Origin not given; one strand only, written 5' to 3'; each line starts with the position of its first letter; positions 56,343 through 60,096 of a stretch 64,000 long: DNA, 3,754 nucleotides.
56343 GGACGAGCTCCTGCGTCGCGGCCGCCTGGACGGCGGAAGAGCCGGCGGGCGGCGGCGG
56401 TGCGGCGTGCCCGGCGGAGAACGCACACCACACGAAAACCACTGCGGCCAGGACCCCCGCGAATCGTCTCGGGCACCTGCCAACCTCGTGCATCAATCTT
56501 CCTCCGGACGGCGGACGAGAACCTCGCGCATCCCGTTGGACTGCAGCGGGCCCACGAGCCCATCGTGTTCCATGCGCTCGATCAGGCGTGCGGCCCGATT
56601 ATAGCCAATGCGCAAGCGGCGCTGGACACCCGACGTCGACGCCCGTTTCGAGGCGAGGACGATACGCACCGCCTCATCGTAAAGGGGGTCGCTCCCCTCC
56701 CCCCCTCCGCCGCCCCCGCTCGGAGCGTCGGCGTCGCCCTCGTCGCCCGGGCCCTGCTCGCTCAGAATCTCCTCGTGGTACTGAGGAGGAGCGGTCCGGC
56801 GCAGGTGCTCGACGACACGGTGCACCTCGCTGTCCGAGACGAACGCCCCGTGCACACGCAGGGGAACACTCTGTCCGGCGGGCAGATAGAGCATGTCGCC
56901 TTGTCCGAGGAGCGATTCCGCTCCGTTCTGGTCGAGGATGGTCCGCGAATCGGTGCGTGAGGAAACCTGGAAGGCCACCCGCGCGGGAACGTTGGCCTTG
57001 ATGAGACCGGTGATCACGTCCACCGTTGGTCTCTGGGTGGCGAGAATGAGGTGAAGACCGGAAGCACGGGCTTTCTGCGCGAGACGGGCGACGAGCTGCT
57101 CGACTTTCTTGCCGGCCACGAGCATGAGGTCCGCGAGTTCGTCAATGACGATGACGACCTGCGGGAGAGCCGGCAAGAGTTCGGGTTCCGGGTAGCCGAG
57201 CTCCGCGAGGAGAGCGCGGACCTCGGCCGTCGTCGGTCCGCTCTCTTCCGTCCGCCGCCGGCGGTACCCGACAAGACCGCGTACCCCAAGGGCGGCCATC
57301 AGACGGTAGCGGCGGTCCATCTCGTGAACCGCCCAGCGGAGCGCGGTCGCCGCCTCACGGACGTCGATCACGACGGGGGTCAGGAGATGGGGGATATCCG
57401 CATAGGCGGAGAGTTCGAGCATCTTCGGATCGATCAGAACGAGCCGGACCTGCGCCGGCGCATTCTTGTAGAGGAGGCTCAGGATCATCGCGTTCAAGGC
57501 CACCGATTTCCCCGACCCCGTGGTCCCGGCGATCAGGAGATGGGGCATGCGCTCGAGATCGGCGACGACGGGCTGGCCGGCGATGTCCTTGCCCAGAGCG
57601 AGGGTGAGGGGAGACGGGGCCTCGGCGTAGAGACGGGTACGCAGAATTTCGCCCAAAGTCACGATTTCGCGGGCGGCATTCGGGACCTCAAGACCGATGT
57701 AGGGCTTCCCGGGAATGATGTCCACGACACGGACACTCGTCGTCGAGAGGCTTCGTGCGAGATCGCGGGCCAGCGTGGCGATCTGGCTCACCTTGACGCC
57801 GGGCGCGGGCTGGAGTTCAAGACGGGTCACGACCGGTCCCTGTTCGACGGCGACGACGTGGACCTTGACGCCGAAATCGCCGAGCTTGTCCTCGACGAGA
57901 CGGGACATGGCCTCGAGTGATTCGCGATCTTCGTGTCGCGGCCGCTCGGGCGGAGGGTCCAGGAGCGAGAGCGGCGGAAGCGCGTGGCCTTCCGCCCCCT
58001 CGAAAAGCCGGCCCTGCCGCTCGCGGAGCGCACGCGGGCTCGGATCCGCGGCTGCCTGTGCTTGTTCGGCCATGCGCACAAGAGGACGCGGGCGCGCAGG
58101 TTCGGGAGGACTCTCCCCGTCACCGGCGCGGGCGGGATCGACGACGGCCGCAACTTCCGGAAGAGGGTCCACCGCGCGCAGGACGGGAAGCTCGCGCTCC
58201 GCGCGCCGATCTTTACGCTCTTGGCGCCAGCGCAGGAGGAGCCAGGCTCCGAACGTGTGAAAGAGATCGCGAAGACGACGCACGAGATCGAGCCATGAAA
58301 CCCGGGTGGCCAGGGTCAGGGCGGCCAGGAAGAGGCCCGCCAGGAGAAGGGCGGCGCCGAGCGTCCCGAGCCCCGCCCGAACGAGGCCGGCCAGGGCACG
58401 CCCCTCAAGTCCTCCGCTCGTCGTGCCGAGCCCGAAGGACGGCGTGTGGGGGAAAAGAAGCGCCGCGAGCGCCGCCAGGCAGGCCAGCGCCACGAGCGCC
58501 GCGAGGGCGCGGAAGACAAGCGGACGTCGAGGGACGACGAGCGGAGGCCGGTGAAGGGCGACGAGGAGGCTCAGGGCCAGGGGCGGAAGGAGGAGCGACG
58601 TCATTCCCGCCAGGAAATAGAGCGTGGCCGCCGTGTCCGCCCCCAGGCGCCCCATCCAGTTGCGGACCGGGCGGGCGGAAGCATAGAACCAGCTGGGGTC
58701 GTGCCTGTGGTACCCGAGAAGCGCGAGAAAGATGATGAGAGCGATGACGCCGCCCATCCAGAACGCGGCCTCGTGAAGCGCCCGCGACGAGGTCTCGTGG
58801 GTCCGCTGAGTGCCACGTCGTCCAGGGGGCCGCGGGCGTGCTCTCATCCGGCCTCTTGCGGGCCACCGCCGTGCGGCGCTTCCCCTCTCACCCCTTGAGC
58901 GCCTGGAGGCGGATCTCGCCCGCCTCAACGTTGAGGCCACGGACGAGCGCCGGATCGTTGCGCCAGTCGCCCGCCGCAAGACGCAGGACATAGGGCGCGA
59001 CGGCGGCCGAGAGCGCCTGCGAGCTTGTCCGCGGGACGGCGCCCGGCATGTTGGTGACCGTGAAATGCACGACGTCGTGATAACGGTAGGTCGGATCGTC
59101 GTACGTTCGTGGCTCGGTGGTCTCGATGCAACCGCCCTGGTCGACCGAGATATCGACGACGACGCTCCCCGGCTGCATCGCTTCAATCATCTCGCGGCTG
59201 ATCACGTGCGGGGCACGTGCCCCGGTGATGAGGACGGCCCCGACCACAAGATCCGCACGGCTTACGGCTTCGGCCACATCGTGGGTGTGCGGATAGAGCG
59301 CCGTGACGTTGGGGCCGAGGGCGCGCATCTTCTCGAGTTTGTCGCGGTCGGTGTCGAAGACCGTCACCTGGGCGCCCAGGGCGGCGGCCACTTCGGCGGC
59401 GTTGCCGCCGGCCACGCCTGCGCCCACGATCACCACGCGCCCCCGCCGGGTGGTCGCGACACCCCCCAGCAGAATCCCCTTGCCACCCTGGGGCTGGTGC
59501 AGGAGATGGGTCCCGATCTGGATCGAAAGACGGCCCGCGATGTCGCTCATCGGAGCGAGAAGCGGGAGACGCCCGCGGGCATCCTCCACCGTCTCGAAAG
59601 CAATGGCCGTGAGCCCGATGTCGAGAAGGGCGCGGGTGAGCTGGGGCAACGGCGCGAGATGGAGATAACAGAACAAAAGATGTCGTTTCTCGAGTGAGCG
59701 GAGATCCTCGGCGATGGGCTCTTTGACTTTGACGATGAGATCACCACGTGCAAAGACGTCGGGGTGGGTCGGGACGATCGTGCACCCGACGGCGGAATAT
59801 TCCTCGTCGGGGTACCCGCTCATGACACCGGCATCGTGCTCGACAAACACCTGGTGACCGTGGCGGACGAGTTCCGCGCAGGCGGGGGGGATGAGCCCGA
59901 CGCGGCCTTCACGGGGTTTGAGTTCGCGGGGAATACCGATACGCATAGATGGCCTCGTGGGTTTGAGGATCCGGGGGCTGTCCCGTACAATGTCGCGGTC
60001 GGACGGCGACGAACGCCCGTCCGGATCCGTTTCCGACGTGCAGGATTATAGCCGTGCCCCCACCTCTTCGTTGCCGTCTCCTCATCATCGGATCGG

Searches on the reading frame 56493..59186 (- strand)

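Call 14: search_protein_families(library=ncbifam, proteins=[window:56493-59186:-], max_evalue=1e-30)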
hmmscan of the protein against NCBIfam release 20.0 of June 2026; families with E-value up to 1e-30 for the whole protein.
window:56493-59186:- (897 aa): 1 family
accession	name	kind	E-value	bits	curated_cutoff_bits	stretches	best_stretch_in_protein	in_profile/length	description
NF007615.0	PRK10263.1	equivalog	5.3e-194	647.3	1566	1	400-894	863-1353/1355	DNA translocase FtsK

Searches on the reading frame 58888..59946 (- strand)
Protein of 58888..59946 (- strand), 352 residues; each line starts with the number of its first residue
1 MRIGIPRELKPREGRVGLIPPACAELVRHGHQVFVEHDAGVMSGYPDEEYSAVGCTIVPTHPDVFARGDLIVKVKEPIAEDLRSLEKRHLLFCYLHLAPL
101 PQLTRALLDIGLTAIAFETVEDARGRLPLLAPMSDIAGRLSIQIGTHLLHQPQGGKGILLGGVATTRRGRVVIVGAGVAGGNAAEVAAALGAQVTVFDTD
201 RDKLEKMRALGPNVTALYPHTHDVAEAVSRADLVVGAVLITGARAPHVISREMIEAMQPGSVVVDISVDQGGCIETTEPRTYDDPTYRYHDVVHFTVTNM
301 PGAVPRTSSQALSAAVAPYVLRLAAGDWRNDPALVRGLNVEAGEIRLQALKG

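Call 14: search_protein_families(library=ncbifam, proteins=[window:58888-59946:-], max_evalue=1e-30)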
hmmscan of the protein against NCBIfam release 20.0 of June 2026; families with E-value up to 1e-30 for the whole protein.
window:58888-59946:- (352 aa): 3 families
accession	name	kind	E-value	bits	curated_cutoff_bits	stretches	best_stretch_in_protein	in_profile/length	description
TIGR00518.1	alaDH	equivalog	4.2e-131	437.3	391.85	1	1-349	1-353/370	alanine dehydrogenase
NF006942.0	PRK09424.1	equivalog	6.3e-47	160.4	383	0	1-214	1-211/510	Re/Si-specific NAD(P)(+) transhydrogenase subunit alpha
TIGR00561.1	pntA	equivalog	1.1e-39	136.5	444.4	0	2-214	1-210/511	Re/Si-specific NAD(P)(+) transhydrogenase subunit alpha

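Call 53: find_encoding_contigs(protein=window:58888-59946:-, flank=10000, max_places=1)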
Protein window:58888-59946:- (352 aa): 23 contigs read that carry it; 1 place shown.
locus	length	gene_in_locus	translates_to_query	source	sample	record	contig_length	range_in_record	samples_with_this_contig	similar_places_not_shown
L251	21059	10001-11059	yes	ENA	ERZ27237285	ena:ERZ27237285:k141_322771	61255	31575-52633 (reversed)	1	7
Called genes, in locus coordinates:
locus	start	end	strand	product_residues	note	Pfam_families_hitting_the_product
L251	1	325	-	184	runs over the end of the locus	PF01713:Smr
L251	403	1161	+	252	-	PF01975:SurE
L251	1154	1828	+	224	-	PF01135:PCMT, PF13649:Methyltransf_25 (faint)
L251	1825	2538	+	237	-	PF01476:LysM, PF01551:Peptidase_M23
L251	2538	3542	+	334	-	PF00140:Sigma70_r1_2, PF04542:Sigma70_r2, PF04539:Sigma70_r3 (faint), PF04545:Sigma70_r4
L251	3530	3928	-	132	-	PF04430:DUF498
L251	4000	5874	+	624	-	PF01368:DHH, PF02272:DHHA1, PF17768:RecJ_OB (weak)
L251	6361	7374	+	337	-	PF03462:PCRF, PF00472:RF-1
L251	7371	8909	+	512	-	PF01336:tRNA_anti-codon, PF00152:tRNA-synt_2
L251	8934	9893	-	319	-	PF00890:FAD_binding_2 (faint), PF01266:DAO (faint), PF03486:HI0933_like (faint), PF07992:Pyr_redox_2, PF13450:NAD_binding_8 (faint), PF13738:Pyr_redox_3, PF00070:Pyr_redox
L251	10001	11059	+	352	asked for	PF05222:AlaDh_PNT_N, PF01262:AlaDh_PNT_C, PF01488:Shikimate_DH (faint), PF02826:2-Hacid_dh_C, PF03446:NAD_binding_2 (weak), PF07992:Pyr_redox_2 (weak)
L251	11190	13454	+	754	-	PF13491:FtsK_4TM, PF17854:FtsK_alpha, PF01580:FtsK_SpoIIIE, PF09397:FtsK_gamma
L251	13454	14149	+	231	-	PF03548:LolA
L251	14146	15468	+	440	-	PF05496:RuvB_N, PF01078:Mg_chelatase (faint), PF07728:AAA_5 (faint), PF00004:AAA, PF16193:AAA_assoc_2, PF12002:MgsA_C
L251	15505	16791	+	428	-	PF02403:Seryl_tRNA_N, PF00587:tRNA-synt_2b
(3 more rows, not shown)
